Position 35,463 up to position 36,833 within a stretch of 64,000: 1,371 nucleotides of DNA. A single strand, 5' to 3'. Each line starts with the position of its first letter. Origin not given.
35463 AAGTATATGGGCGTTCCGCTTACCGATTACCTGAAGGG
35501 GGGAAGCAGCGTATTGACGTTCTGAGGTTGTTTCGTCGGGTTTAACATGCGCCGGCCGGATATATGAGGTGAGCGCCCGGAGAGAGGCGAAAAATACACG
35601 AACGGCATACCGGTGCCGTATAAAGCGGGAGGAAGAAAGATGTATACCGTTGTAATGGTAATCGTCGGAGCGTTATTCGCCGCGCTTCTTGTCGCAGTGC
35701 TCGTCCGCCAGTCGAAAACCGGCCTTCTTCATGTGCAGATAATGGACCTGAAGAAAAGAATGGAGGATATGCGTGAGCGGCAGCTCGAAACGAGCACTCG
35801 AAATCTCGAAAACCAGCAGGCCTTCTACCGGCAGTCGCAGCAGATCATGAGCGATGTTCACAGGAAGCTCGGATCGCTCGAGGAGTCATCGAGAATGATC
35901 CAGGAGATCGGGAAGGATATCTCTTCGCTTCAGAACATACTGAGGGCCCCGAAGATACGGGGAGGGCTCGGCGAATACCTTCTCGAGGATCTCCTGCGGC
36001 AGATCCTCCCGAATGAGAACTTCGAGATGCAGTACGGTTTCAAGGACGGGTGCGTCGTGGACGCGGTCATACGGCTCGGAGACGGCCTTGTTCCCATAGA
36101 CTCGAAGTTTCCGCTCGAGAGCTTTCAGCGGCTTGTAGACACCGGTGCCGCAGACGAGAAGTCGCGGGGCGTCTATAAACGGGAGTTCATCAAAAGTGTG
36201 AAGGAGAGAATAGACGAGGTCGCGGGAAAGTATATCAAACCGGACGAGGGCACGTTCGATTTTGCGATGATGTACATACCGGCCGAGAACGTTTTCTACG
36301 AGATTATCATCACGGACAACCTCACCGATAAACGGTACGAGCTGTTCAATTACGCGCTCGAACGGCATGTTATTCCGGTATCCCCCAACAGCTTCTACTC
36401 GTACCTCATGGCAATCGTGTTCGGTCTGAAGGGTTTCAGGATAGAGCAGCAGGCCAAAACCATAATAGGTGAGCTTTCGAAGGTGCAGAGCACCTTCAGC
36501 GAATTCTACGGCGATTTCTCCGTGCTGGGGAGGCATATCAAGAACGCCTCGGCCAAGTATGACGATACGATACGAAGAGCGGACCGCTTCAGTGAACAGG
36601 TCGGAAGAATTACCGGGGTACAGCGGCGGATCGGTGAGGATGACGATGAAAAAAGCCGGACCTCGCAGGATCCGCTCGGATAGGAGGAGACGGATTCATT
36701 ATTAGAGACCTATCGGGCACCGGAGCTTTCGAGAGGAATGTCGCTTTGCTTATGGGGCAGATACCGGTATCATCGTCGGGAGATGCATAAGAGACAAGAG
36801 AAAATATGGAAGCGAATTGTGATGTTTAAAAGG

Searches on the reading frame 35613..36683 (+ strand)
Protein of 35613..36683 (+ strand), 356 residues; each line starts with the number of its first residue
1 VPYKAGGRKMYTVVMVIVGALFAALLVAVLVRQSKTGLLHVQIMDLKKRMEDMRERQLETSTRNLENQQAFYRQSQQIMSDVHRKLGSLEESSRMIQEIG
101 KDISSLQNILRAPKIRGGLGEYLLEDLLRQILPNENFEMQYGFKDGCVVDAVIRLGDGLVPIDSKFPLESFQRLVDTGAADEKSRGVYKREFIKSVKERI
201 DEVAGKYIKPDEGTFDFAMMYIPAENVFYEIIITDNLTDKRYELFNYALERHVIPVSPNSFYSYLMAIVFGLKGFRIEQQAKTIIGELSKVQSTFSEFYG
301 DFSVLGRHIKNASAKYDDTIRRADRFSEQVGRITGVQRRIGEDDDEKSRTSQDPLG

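Call 54: search_protein_families(library=pfam, proteins=[window:35613-36683:+], max_evalue=0.00001)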
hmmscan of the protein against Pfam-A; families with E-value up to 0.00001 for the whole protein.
window:35613-36683:+ (356 aa): 1 family
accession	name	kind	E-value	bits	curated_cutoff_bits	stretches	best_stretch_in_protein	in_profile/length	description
PF02646.22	RmuC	-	1.1e-52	179.4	26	1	58-326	11-274/291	RmuC family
